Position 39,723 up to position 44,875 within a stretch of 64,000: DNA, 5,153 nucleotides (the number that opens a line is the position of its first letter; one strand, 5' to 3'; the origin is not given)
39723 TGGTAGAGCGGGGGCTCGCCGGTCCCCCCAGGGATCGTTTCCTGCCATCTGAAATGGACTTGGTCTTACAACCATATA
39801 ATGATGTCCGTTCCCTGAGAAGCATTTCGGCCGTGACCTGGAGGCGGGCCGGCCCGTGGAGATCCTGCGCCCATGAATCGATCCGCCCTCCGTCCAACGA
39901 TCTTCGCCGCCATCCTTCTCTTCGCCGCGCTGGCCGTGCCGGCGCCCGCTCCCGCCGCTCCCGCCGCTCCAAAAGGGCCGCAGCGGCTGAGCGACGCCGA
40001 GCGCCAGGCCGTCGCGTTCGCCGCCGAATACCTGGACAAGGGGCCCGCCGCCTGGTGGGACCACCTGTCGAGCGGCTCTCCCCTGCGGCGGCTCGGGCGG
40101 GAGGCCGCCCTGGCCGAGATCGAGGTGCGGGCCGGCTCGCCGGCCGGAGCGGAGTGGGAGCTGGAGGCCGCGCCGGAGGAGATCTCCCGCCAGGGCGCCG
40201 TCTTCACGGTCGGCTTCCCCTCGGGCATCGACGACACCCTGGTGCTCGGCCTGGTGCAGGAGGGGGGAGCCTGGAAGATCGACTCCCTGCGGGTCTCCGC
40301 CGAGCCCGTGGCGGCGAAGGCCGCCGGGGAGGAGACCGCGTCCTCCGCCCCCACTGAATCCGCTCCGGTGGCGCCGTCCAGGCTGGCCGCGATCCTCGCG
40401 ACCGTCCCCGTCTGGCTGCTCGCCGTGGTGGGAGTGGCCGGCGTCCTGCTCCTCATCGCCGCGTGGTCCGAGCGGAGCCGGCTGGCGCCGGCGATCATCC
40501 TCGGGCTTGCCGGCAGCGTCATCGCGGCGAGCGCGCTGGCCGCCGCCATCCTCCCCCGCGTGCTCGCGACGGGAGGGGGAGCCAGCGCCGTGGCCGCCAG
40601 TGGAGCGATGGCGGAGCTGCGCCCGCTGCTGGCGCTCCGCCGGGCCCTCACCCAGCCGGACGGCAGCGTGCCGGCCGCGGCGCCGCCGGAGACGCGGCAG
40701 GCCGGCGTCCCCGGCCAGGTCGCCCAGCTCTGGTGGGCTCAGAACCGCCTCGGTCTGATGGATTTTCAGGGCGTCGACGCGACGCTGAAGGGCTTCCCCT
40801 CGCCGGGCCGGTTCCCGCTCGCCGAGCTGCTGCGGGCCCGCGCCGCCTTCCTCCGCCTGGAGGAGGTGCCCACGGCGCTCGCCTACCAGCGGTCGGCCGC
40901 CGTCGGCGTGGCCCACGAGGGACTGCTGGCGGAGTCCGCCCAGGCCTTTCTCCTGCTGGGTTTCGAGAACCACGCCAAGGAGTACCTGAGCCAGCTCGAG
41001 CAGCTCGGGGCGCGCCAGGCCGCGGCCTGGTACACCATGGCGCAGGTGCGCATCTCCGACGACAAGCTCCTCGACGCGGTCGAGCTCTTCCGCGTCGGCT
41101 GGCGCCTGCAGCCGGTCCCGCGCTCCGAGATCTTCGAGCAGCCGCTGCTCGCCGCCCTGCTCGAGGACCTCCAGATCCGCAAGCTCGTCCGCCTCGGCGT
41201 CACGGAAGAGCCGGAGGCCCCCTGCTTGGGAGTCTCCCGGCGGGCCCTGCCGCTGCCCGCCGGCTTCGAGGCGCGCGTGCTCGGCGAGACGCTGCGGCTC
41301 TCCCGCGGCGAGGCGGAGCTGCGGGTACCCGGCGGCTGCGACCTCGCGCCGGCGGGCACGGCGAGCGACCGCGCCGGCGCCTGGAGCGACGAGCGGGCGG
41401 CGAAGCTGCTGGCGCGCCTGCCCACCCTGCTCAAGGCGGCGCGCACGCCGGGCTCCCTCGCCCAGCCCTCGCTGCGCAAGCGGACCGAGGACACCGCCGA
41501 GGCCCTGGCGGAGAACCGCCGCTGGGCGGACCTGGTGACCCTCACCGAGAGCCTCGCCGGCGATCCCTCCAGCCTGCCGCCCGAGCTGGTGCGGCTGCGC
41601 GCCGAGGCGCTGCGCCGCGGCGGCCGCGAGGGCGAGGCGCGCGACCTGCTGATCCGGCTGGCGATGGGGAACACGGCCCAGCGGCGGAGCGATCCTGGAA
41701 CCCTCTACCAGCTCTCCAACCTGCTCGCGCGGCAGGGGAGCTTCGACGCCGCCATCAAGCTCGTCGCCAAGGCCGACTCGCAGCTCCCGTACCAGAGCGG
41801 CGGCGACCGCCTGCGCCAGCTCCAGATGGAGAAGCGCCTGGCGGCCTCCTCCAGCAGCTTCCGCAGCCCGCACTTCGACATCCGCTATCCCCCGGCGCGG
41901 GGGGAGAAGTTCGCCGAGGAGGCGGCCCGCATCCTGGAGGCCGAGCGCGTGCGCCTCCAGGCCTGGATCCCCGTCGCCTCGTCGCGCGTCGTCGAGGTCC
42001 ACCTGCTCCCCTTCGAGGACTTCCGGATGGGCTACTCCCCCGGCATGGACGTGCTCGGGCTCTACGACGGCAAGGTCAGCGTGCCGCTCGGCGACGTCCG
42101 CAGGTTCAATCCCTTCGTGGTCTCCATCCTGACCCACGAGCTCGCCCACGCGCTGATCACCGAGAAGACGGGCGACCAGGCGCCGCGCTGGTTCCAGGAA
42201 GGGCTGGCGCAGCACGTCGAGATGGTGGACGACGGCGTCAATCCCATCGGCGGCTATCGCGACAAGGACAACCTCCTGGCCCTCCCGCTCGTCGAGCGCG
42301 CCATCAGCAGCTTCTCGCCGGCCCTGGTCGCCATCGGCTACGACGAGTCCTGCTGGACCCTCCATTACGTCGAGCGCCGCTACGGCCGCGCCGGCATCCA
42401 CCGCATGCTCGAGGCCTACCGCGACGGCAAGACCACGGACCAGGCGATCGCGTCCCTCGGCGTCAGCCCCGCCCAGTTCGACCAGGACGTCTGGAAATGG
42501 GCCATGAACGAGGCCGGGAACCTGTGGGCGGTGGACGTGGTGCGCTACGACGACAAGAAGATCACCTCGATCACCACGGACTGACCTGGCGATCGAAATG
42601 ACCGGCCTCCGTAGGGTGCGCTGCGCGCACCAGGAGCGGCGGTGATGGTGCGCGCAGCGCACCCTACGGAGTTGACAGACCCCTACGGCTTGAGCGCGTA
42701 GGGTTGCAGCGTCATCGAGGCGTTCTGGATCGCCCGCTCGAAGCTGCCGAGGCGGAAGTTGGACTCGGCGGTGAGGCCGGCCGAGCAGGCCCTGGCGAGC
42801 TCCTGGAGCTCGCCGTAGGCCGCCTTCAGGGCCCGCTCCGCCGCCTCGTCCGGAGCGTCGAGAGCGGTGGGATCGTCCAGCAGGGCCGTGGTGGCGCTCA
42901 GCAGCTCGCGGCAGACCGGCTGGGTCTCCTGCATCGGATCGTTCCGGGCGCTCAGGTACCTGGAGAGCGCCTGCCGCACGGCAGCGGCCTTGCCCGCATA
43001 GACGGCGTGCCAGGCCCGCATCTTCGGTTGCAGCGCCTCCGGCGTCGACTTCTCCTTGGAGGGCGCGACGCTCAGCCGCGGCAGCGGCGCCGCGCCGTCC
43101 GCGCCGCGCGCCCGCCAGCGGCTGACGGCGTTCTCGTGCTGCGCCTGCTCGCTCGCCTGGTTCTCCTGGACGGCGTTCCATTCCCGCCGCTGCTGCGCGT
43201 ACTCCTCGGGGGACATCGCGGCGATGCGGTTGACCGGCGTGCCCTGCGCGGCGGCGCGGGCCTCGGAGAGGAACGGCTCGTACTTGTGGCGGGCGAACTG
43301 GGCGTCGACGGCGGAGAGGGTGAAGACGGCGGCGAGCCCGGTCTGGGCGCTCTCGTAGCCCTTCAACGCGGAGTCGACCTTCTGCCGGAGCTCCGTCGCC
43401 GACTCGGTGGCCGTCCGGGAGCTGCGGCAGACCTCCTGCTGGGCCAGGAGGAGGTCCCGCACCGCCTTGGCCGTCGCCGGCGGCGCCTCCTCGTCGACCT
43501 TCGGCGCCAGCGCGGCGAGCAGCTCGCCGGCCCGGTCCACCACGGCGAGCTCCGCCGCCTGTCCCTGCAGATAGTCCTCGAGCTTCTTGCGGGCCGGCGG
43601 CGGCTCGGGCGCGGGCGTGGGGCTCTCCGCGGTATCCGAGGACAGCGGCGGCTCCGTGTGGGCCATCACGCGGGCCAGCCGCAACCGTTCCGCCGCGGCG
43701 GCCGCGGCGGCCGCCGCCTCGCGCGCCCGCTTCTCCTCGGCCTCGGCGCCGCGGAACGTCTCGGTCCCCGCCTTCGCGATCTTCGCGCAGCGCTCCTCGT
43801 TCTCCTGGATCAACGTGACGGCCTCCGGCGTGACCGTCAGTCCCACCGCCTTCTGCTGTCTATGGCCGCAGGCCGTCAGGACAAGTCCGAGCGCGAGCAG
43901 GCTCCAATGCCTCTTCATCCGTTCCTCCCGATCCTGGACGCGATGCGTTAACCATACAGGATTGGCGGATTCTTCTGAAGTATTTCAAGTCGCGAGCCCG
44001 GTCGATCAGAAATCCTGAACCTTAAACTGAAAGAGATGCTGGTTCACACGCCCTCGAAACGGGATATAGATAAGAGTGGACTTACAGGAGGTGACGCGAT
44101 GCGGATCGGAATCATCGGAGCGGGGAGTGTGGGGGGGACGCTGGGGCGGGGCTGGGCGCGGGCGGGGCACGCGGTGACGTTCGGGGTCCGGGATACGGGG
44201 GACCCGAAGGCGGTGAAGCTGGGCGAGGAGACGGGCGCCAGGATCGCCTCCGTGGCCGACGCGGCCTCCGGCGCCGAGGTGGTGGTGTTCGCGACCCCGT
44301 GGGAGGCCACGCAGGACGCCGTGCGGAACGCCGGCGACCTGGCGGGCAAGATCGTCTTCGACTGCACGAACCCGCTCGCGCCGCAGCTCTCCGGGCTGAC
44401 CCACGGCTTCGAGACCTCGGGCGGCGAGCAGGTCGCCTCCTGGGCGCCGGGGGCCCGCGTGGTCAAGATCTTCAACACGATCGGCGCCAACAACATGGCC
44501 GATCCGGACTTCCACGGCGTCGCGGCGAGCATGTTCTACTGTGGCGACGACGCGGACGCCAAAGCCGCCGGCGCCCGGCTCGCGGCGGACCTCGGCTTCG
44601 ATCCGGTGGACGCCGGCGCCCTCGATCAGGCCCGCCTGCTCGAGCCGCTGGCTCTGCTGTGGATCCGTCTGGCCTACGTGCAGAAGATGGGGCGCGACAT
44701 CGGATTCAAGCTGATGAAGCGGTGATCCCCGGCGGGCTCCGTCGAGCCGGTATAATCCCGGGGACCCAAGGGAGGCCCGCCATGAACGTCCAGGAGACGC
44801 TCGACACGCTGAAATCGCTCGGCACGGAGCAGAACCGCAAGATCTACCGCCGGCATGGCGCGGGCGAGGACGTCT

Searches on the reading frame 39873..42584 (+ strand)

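Call 10: search_protein_families(library=pfam, proteins=[window:39873-42584:+], max_evalue=0.001)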
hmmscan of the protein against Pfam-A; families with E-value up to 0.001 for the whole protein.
window:39873-42584:+ (903 aa): 1 family
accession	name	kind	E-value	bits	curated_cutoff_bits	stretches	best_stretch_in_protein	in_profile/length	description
PF13485.12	Peptidase_MA_2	-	5.4e-07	30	32.4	1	753-861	70-182/201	Peptidase MA superfamily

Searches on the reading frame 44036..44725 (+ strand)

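Call 10: search_protein_families(library=pfam, proteins=[window:44036-44725:+], max_evalue=0.001)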
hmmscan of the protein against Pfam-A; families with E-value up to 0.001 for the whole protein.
window:44036-44725:+ (229 aa): 5 families
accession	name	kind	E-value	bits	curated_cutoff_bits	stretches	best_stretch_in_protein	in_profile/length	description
PF03807.23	F420_oxidored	-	4.3e-16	59.7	21.6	1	23-113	1-94/94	NADP oxidoreductase coenzyme F420-dependent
PF10727.15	Rossmann-like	-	6.4e-06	26.4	23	1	21-98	14-91/131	Rossmann-like domain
PF07991.19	KARI_N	-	5.1e-05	23.3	20.6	1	23-95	6-76/165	Acetohydroxy acid isomeroreductase, NADPH-binding domain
PF02558.23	ApbA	-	0.00038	20.5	22.2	1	24-61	1-37/150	Ketopantoate reductase PanE/ApbA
PF03446.21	NAD_binding_2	-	0.00039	20.9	21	1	23-112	1-94/161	NAD binding domain of 6-phosphogluconate dehydrogenase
